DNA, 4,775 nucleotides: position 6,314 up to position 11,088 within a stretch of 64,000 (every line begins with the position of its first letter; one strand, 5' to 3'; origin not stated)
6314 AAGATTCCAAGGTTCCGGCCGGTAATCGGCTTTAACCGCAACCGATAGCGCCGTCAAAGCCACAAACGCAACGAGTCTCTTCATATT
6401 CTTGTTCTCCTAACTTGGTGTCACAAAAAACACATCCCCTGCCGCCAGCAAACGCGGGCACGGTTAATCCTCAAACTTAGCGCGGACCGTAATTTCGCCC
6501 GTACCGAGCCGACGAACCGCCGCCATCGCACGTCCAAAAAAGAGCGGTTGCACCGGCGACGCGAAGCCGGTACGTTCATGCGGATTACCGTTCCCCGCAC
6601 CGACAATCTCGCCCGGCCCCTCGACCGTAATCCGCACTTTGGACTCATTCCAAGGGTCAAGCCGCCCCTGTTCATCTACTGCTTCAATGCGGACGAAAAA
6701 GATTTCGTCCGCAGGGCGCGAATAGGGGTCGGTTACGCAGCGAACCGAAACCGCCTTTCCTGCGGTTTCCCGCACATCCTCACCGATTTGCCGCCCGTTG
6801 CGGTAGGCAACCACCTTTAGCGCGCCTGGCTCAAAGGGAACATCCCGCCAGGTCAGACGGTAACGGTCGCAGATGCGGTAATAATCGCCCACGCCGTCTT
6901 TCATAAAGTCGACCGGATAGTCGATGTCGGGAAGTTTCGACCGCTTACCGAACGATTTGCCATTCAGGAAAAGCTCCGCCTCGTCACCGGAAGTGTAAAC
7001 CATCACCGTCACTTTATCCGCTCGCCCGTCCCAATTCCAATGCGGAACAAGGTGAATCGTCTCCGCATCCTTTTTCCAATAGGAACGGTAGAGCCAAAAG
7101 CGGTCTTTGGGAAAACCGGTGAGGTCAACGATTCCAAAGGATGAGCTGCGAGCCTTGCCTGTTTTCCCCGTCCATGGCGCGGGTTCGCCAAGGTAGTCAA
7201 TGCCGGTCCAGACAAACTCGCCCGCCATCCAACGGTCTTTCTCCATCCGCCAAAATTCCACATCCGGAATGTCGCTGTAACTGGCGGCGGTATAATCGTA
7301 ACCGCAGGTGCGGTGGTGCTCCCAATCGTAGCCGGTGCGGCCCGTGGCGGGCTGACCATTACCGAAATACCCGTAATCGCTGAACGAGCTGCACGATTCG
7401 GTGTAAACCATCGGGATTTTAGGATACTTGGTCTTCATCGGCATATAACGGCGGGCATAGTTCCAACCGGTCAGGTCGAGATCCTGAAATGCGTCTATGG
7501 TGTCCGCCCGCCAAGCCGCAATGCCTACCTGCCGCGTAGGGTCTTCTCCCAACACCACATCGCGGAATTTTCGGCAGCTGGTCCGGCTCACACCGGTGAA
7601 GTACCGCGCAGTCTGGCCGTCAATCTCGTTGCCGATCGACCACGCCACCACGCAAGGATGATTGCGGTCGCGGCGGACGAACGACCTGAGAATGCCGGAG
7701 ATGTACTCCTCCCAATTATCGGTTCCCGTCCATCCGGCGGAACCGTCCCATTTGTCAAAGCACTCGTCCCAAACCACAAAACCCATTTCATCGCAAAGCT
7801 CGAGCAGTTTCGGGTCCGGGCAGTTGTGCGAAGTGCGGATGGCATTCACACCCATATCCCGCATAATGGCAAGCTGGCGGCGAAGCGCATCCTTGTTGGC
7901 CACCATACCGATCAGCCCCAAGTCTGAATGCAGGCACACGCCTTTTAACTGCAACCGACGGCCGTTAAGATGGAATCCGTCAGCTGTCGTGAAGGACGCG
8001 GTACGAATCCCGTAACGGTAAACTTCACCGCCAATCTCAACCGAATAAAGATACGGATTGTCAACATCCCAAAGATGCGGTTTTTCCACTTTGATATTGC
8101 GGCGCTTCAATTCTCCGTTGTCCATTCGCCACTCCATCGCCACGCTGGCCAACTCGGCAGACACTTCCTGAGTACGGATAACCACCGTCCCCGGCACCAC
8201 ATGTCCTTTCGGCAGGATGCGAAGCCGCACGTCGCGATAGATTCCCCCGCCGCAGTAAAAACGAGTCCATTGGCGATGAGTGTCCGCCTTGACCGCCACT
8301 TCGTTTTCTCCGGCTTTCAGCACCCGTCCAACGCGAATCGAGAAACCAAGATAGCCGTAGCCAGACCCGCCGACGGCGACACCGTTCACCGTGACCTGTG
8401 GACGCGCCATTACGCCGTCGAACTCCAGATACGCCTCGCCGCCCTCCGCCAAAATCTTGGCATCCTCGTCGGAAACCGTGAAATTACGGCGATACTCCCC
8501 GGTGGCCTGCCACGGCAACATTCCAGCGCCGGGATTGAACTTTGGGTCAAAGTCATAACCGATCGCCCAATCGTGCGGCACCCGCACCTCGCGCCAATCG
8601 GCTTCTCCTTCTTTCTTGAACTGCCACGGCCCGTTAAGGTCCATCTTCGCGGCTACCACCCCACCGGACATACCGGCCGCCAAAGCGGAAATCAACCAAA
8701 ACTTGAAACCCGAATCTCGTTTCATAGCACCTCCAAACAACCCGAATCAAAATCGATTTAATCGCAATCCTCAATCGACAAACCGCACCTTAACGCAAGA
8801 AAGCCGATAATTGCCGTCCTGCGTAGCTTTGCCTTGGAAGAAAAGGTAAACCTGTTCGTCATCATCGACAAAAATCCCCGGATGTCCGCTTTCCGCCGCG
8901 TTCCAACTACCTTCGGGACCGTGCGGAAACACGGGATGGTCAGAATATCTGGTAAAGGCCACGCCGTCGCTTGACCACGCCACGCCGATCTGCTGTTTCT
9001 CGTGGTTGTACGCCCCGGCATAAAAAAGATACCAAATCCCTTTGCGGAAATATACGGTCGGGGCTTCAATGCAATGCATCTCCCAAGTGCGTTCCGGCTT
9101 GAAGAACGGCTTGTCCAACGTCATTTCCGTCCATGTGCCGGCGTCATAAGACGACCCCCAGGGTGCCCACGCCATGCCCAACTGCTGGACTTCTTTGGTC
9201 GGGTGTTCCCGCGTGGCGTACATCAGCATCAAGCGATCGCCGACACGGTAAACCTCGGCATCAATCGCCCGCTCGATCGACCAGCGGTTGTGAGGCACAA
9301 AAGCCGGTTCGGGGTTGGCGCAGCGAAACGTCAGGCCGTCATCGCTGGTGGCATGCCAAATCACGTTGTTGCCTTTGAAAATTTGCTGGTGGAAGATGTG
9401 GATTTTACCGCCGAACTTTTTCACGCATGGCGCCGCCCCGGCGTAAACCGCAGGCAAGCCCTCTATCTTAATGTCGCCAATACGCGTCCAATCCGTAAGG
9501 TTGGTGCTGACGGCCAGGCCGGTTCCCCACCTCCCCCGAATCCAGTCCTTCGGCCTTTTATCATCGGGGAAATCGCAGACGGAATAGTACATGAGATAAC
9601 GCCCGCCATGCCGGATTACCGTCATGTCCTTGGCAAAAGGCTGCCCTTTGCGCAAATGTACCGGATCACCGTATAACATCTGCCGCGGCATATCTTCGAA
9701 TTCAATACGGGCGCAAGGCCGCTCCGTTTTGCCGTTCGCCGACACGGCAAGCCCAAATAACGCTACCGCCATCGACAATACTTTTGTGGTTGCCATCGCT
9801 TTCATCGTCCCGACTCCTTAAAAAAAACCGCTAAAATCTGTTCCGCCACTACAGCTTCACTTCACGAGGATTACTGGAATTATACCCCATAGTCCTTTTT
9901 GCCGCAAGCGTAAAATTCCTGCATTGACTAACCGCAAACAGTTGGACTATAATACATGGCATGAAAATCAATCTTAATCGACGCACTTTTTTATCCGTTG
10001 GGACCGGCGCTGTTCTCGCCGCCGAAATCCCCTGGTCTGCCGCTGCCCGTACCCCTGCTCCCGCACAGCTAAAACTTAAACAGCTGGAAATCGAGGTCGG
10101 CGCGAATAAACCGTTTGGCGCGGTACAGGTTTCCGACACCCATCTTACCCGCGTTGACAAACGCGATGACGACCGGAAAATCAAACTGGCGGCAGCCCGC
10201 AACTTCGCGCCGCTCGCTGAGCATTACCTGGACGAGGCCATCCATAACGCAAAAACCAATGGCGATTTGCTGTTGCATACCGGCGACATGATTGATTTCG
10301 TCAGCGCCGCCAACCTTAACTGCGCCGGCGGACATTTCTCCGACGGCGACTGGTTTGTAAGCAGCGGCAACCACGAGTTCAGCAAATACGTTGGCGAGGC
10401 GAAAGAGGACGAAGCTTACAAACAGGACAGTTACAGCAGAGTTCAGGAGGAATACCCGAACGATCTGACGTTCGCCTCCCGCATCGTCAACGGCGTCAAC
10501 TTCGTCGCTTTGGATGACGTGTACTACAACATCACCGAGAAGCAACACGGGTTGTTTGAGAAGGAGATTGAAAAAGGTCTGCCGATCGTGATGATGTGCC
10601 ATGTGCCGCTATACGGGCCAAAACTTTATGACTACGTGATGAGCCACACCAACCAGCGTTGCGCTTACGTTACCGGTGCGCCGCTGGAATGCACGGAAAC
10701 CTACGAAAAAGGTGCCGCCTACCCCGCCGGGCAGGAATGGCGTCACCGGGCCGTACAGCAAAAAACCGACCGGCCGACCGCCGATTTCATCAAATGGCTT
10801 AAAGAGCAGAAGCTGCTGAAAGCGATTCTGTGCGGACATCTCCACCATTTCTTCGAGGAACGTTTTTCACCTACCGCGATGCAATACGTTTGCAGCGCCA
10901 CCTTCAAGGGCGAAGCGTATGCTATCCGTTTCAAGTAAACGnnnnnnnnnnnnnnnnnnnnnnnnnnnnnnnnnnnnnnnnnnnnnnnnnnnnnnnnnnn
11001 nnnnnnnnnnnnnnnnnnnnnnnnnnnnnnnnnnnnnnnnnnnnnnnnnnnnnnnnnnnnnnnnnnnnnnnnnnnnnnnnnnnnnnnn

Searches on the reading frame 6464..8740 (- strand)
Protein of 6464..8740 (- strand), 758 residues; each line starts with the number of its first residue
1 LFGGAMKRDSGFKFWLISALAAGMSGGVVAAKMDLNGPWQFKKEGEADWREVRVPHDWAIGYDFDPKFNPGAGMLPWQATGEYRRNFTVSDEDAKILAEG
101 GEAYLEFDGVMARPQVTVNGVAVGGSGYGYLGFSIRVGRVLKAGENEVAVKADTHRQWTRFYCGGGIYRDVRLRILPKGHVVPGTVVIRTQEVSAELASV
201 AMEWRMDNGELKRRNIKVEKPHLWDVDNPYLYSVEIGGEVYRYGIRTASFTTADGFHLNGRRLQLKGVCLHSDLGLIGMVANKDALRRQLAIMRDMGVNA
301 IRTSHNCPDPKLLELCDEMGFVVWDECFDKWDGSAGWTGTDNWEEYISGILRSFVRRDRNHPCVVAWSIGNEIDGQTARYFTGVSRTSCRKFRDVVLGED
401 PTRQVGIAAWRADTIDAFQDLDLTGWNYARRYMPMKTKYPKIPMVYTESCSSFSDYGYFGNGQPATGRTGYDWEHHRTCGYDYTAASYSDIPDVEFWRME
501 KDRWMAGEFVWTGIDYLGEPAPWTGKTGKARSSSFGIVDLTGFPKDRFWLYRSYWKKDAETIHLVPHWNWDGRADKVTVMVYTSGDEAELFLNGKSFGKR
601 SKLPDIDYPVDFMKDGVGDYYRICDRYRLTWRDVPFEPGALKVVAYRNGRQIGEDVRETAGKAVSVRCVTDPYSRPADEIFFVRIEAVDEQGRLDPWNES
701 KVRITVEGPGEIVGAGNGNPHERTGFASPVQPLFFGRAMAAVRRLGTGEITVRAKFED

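Call 9: search_protein_families(library=pfam, proteins=[window:6464-8740:-], max_evalue=0.01)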
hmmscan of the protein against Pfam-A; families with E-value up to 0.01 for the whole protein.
window:6464-8740:- (758 aa): 7 families
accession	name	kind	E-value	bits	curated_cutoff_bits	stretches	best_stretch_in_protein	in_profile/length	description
PF02836.23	Glyco_hydro_2_C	-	2.4e-25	89.8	21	1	255-406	7-159/302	Glycosyl hydrolases family 2, TIM barrel domain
PF16355.11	DUF4982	-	1.3e-18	67.1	23.9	1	576-652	3-60/61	Domain of unknown function (DUF4982)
PF18565.7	Glyco_hydro2_C5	-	9.4e-18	64.4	32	1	678-756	15-94/103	Glycoside hydrolase family 2 C-terminal domain 5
PF02837.24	Glyco_hydro_2_N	-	5.4e-12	46.4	28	1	35-175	4-167/169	Glycosyl hydrolases family 2, sugar binding domain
PF22666.2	Glyco_hydro_2_N2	-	1.5e-05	25.6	27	1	39-154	1-119/167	Glycosyl hydrolase 2 galactose-binding domain-like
PF00703.27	Glyco_hydro_2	-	0.00015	23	23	1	209-236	61-90/109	Glycosyl hydrolases family 2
PF22820.2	TcaA_3rd_4th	-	0.0085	16.5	27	0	577-600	3-26/73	TcaA protein 3rd/4th domain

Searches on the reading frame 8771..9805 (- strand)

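Call 9: search_protein_families(library=pfam, proteins=[window:8771-9805:-], max_evalue=0.01)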
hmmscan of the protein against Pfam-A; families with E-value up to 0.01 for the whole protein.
window:8771-9805:- (344 aa): 2 families
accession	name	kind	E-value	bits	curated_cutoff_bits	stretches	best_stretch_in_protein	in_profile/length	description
PF04616.20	Glyco_hydro_43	-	2.9e-13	50.3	32.2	1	57-334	9-270/288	Glycosyl hydrolases family 43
PF04041.19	Glyco_hydro_130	-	5e-05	22.8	26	0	231-288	84-140/320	beta-1,4-mannooligosaccharide phosphorylase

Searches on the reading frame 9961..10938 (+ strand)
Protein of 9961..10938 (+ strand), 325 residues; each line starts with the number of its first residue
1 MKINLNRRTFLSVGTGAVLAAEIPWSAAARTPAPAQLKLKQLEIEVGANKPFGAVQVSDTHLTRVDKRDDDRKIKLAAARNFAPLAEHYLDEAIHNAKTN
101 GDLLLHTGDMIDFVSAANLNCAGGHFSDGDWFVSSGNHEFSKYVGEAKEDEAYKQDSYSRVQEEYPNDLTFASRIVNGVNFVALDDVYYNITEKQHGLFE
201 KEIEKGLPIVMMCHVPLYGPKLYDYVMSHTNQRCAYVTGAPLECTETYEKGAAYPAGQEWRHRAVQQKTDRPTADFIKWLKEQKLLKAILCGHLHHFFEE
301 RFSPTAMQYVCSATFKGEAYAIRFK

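Call 9: search_protein_families(library=pfam, proteins=[window:9961-10938:+], max_evalue=0.01)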
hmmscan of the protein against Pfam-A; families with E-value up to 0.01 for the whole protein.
window:9961-10938:+ (325 aa): 1 family
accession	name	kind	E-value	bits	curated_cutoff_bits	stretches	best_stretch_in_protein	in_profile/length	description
PF00149.33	Metallophos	-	1.5e-09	39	21.5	1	55-296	4-190/191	Calcineurin-like phosphoesterase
